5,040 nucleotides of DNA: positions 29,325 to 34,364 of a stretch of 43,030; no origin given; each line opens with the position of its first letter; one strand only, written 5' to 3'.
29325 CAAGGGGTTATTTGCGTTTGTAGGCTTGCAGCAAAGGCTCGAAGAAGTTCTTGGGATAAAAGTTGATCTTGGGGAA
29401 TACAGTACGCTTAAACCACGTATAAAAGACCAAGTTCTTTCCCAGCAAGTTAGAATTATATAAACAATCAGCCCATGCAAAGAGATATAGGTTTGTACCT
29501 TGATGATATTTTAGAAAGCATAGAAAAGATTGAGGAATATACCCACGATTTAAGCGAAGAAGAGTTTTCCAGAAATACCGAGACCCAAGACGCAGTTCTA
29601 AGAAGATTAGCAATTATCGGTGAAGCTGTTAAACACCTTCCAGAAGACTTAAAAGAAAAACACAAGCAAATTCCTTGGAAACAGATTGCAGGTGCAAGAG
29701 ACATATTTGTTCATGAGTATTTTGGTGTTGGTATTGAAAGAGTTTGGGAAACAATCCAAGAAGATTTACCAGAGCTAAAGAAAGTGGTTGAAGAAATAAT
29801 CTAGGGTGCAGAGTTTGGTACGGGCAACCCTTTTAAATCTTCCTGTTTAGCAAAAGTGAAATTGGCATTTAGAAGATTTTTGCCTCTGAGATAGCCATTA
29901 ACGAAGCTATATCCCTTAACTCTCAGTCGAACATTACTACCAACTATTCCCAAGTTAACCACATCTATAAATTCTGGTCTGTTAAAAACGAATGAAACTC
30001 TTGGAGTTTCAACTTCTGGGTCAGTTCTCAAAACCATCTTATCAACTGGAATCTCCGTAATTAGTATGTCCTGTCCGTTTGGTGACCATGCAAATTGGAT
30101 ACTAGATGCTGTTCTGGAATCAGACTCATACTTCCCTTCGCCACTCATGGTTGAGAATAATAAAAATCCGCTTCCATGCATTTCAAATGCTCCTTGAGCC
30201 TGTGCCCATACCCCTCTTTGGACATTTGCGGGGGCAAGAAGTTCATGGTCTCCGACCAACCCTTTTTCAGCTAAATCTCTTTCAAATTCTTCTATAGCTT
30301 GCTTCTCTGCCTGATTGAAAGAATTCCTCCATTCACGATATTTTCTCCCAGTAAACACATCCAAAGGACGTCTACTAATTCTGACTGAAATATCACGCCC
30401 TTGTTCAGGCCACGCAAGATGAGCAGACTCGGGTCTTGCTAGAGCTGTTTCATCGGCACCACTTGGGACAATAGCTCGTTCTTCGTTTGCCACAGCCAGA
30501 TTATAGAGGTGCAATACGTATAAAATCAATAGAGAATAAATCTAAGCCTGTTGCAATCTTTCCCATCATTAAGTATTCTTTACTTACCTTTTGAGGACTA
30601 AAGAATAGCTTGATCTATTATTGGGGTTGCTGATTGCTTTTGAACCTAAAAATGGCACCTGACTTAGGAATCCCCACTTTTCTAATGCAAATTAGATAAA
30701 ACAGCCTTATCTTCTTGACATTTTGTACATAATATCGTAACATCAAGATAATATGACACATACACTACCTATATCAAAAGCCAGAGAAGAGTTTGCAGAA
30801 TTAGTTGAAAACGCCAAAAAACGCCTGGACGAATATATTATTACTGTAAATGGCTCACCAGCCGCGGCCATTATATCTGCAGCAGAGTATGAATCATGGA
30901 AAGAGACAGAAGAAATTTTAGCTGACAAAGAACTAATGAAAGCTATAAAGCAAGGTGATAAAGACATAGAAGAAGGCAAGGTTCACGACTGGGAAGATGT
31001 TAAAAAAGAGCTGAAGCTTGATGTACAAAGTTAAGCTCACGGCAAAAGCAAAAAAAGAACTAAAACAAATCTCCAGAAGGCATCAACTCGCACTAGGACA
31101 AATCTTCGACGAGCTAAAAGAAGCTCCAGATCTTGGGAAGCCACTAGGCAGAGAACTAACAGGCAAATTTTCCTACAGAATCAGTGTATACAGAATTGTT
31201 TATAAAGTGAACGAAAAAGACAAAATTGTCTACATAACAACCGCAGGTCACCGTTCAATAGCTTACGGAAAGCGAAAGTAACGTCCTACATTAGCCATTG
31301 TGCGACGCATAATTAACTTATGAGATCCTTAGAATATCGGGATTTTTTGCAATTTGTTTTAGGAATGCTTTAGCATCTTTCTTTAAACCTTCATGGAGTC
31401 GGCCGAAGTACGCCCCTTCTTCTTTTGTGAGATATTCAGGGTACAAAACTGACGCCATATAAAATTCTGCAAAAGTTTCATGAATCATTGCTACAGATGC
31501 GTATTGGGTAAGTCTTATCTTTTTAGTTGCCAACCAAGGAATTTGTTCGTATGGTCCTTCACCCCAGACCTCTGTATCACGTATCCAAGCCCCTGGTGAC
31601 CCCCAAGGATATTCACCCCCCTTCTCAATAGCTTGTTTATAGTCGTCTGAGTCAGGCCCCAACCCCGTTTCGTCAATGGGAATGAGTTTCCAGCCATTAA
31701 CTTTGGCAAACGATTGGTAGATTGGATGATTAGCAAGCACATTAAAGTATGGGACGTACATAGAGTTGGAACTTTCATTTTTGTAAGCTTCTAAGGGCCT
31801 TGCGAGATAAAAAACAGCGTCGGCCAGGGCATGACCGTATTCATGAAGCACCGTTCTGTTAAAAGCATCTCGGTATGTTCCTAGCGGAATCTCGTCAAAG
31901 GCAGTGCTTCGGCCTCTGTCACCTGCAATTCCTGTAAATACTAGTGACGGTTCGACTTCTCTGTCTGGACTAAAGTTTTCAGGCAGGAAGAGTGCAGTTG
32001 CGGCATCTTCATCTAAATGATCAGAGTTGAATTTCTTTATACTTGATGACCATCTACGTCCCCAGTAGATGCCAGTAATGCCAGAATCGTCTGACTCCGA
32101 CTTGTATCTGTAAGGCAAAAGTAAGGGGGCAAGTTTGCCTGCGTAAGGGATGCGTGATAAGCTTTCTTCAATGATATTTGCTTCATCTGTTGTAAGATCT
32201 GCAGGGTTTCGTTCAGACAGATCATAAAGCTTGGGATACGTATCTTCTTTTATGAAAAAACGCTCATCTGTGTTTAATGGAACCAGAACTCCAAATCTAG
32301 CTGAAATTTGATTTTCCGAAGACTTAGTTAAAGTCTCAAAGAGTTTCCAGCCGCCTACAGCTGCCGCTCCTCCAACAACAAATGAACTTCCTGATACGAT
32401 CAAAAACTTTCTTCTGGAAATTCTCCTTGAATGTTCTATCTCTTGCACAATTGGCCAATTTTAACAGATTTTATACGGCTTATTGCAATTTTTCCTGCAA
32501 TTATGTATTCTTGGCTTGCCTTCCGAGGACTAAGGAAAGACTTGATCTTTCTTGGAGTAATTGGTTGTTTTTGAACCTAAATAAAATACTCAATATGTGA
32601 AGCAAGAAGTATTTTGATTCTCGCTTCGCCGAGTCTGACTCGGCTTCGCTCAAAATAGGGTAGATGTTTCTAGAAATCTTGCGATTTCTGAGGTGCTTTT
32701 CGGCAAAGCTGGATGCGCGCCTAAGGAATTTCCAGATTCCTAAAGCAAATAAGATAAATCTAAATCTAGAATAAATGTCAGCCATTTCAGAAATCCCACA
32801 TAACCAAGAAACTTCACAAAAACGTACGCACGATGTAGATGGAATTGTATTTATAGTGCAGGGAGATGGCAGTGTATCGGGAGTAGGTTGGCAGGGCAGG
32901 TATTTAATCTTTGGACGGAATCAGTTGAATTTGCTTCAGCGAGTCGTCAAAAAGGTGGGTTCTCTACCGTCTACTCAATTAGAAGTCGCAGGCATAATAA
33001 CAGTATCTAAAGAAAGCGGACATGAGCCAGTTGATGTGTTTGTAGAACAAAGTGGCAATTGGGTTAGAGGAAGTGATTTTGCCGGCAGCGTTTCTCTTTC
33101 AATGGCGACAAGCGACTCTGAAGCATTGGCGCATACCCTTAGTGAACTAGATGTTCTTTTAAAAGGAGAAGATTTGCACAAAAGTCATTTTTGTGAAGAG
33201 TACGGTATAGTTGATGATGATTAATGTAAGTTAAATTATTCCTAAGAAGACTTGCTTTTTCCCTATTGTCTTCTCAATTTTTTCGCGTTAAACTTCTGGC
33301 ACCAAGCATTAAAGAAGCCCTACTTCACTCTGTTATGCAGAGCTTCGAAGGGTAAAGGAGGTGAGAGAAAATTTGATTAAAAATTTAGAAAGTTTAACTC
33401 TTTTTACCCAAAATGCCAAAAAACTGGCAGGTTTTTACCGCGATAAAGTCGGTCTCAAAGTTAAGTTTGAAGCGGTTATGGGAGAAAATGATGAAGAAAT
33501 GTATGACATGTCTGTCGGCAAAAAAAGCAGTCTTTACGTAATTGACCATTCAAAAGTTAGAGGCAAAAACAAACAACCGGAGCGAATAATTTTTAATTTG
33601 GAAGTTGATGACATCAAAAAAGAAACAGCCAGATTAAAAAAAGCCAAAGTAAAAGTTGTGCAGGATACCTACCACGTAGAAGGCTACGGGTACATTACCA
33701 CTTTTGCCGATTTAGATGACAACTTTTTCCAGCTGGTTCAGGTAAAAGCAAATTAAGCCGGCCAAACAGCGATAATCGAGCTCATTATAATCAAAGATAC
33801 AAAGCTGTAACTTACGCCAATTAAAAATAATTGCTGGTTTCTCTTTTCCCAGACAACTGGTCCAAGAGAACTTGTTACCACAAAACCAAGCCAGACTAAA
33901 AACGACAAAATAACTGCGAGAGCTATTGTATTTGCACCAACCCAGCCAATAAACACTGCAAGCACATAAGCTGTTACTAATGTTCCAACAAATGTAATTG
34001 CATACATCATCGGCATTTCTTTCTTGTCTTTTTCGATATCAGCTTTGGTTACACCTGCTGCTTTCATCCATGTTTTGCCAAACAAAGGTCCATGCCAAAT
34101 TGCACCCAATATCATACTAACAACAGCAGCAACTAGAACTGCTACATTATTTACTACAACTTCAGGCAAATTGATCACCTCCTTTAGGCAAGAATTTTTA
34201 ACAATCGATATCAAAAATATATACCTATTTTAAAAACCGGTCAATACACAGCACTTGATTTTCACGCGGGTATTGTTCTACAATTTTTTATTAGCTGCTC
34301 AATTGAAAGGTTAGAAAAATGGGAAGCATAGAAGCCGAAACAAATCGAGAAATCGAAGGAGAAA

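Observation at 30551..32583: Two ~100-nt paralogous non-coding modules upstream of unrelated minus-strand orphan genes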

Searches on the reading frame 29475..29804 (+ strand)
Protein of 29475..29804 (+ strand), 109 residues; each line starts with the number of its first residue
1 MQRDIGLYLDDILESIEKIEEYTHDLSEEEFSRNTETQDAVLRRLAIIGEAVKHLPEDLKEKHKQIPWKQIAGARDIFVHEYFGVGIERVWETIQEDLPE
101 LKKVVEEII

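Call 8: search_protein_families(library=pfam, proteins=[window:29475-29804:+], max_evalue=0.01)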
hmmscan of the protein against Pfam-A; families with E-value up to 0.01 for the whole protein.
window:29475-29804:+ (109 aa): 1 family
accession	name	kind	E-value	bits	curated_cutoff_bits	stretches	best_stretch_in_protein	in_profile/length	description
PF01934.22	HepT-like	-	2.9e-32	111.3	23.5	1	12-108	1-120/120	Ribonuclease HepT-like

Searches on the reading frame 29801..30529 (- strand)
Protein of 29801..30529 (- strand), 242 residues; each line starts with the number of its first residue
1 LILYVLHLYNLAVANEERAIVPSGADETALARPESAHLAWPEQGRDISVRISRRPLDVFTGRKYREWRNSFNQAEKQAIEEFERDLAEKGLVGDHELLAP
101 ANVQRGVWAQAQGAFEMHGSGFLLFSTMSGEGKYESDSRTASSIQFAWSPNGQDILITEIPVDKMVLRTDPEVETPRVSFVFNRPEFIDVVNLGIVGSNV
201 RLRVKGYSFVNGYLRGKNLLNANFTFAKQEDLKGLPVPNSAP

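Call 8: search_protein_families(library=pfam, proteins=[window:29801-30529:-], max_evalue=0.01)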
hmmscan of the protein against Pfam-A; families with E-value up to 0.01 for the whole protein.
window:29801-30529:- (242 aa): 0 families

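Call 12: find_encoding_contigs(protein=window:29801-30529:-, flank=10000, max_places=10)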
Protein window:29801-30529:- (242 aa): no gene with exactly this product is on record in the collection.

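Call 64: search_protein_families(library=padloc, proteins=[window:29801-30493:-], max_evalue=0.001)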
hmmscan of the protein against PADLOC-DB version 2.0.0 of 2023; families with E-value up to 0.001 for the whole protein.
window:29801-30493:- (230 aa): 0 families

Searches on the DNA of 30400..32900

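Call 7: search_rna_families(source=window, start=30400, end=32900, threshold=evalue, max_evalue=10)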
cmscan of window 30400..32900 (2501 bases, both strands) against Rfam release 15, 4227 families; matches with E-value up to 10: 1.
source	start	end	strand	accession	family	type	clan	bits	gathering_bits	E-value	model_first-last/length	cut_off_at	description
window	30765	30817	-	RF02147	MEG8_3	Gene; lncRNA;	-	13.2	40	4.3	1-66/66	no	Maternally expressed 8 exon 3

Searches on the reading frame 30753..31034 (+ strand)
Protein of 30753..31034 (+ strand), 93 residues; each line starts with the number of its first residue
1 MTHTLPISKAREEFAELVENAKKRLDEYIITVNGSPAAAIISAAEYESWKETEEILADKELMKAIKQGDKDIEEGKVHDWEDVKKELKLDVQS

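Call 8: search_protein_families(library=pfam, proteins=[window:30753-31034:+], max_evalue=0.01)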
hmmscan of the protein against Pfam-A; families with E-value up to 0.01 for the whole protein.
window:30753-31034:+ (93 aa): 2 families
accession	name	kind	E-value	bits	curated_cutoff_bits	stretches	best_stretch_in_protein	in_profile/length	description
PF02604.26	PhdYeFM_antitox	-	2.9e-14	53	29.8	1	3-74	2-73/74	Antitoxin Phd_YefM, type II toxin-antitoxin system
PF03592.21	Terminase_2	-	0.0027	18.8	26.1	1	25-87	9-71/141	Terminase small subunit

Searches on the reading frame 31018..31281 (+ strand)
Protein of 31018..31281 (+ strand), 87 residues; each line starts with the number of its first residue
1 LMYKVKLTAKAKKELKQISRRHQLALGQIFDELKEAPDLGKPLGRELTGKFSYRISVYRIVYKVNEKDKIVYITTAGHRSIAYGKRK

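Call 8: search_protein_families(library=pfam, proteins=[window:31018-31281:+], max_evalue=0.01)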
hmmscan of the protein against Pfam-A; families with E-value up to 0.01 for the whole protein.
window:31018-31281:+ (87 aa): 3 families
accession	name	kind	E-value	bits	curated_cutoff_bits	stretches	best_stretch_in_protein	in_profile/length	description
PF05016.21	ParE_toxin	-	4.3e-11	43.7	23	1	5-83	1-89/89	ParE toxin of type II toxin-antitoxin system, parDE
PF15781.12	ParE-like_toxin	-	0.00021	21.6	28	1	7-83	3-83/87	ParE-like toxin of type II bacterial toxin-antitoxin system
PF05973.20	Gp49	-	0.0066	16.9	23.9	1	13-76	1-69/90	Phage derived protein Gp49-like (DUF891)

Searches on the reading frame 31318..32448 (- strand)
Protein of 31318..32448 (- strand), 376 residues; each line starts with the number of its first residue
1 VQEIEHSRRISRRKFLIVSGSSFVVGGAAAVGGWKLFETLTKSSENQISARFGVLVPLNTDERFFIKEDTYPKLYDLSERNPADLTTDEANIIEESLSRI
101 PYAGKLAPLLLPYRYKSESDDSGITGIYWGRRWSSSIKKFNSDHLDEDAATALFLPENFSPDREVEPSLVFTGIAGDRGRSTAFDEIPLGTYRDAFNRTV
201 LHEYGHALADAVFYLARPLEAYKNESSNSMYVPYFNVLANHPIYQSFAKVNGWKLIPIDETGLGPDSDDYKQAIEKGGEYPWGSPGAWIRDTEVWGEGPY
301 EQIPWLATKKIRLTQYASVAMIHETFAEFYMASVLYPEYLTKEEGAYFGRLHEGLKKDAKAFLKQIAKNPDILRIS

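Call 8: search_protein_families(library=pfam, proteins=[window:31318-32448:-], max_evalue=0.01)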
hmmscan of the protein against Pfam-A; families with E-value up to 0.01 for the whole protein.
window:31318-32448:- (376 aa): 0 families

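Call 11: find_encoding_contigs(protein=window:31318-32448:-, flank=10000, max_places=10)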
Protein window:31318-32448:- (376 aa): 24 contigs read that carry it; 10 places shown.
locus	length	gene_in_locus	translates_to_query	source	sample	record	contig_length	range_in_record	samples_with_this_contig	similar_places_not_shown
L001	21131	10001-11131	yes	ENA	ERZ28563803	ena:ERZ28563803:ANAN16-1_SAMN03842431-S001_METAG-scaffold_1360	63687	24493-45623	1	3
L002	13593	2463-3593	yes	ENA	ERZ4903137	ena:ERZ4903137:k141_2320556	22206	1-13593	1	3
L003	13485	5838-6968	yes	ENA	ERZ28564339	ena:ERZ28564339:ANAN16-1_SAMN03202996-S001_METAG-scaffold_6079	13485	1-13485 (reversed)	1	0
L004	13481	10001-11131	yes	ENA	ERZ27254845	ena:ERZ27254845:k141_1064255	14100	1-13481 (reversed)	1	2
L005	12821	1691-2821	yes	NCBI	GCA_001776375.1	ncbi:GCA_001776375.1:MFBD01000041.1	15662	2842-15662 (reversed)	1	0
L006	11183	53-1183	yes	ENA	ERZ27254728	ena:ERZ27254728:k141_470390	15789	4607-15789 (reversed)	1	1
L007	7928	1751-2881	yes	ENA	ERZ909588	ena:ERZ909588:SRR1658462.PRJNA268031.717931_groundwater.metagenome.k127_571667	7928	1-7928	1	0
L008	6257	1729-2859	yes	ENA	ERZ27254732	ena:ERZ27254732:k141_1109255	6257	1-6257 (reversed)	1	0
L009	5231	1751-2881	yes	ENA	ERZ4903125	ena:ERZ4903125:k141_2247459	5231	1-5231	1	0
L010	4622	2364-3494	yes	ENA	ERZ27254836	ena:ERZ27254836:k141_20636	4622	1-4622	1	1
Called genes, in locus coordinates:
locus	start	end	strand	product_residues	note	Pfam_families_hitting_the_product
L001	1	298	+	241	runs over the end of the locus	PF19077:Big_13 (faint), PF17936:Big_6 (faint), PF09136:Glucodextran_B (weak)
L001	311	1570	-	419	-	PF04932:Wzy_C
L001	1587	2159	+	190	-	PF10502:Peptidase_S26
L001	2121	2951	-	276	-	PF02195:ParB_N, PF17762:HTH_ParB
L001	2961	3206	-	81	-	PF01016:Ribosomal_L27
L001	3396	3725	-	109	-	PF00829:Ribosomal_L21p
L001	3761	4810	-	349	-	PF01098:FTSW_RODA_SPOVE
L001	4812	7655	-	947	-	PF00133:tRNA-synt_1, PF09334:tRNA-synt_1g (faint), PF08264:Anticodon_1, PF19302:DUF5915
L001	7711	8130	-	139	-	-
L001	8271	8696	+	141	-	PF08570:DUF1761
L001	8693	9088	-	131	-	PF00903:Glyoxalase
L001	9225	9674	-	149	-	-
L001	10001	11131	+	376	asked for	-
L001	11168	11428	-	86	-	PF05016:ParE_toxin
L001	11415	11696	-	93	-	PF02604:PhdYeFM_antitox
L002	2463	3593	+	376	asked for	-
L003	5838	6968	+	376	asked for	-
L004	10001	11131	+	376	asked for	-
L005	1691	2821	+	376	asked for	-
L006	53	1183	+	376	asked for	-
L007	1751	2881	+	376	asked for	-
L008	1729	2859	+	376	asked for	-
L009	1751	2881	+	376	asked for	-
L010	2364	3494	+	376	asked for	-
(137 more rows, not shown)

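Call 22: find_homologous_proteins(query=window:31318-32448:-, max_evalue=0.00001)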
Query window:31318-32448:- (376 aa): 4 proteins with E <= 0.00001 among 5811 candidates.
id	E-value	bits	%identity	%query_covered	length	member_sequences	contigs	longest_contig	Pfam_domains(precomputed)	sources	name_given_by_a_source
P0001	3.6e-254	861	100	100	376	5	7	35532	-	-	-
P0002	3.6e-186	637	74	99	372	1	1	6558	-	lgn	-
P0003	1.7e-154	533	64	99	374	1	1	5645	-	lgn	-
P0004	2.1e-63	233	39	99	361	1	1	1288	-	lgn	-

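Call 23: find_encoding_contigs(protein=P0002, flank=10000)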
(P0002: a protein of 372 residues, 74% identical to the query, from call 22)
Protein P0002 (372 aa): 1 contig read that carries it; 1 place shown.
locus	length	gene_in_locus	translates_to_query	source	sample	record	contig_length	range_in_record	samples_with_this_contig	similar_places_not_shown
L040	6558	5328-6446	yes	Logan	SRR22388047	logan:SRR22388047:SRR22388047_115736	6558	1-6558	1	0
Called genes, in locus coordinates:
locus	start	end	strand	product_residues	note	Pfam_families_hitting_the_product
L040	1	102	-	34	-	?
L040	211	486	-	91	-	-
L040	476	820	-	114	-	PF18924:DUF5674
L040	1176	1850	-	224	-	-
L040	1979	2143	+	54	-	-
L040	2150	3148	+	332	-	-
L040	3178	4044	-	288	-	PF00892:EamA, PF03151:TPT (faint), PF00892:EamA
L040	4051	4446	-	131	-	-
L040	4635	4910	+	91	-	-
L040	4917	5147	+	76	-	PF07927:HicA_toxin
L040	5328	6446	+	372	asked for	-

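Call 24: find_encoding_contigs(protein=P0003, flank=10000)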
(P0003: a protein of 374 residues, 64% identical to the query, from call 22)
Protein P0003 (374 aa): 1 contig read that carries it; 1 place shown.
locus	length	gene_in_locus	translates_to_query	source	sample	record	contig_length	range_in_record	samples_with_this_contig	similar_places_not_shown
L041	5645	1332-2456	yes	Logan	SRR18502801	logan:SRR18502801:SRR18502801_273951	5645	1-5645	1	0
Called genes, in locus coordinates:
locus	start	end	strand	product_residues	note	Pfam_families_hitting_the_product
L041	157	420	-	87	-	-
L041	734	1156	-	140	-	-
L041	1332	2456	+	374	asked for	-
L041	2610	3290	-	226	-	-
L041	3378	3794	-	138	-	PF13650:Asp_protease_2 (weak)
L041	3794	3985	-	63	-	-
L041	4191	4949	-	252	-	PF00710:Asparaginase (faint), PF17763:Asparaginase_C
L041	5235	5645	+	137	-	?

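Call 64: search_protein_families(library=padloc, proteins=[window:31318-32448:-], max_evalue=0.001)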
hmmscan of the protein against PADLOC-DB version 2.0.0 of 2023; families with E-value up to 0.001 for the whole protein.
window:31318-32448:- (376 aa): 0 families

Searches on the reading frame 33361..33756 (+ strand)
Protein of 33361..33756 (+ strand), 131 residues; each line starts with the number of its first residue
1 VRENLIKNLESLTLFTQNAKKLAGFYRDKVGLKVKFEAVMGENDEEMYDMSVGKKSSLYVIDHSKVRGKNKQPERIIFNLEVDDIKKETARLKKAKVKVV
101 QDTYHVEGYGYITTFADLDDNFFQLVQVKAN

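Call 8: search_protein_families(library=pfam, proteins=[window:33361-33756:+], max_evalue=0.01)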
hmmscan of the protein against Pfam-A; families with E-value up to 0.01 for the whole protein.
window:33361-33756:+ (131 aa): 3 families
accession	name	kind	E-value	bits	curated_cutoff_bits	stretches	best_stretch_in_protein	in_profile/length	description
PF00903.31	Glyoxalase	-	9e-09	36.2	20.6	1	11-124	4-120/121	Glyoxalase/Bleomycin resistance protein/Dioxygenase superfamily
PF18029.7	Glyoxalase_6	-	3e-05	25.1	23.6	1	13-126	3-106/106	Glyoxalase-like domain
PF12681.13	Glyoxalase_2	-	0.0089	16.4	30.1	0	14-123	6-111/118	Glyoxalase-like domain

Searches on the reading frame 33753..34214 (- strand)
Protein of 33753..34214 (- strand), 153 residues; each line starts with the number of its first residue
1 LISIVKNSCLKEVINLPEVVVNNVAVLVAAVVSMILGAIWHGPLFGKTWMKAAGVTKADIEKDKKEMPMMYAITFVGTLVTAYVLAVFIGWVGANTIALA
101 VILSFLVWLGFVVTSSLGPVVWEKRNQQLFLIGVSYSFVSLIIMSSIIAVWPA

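Call 8: search_protein_families(library=pfam, proteins=[window:33753-34214:-], max_evalue=0.01)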
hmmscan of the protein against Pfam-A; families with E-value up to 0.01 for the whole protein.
window:33753-34214:- (153 aa): 2 families
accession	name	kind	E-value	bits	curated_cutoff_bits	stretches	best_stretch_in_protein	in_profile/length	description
PF08570.15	DUF1761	-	1.8e-32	112.6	31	1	24-148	1-122/123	Protein of unknown function (DUF1761)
PF20581.3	DUF6785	-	0.00076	18.6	25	1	28-114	314-397/498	Family of unknown function (DUF6785)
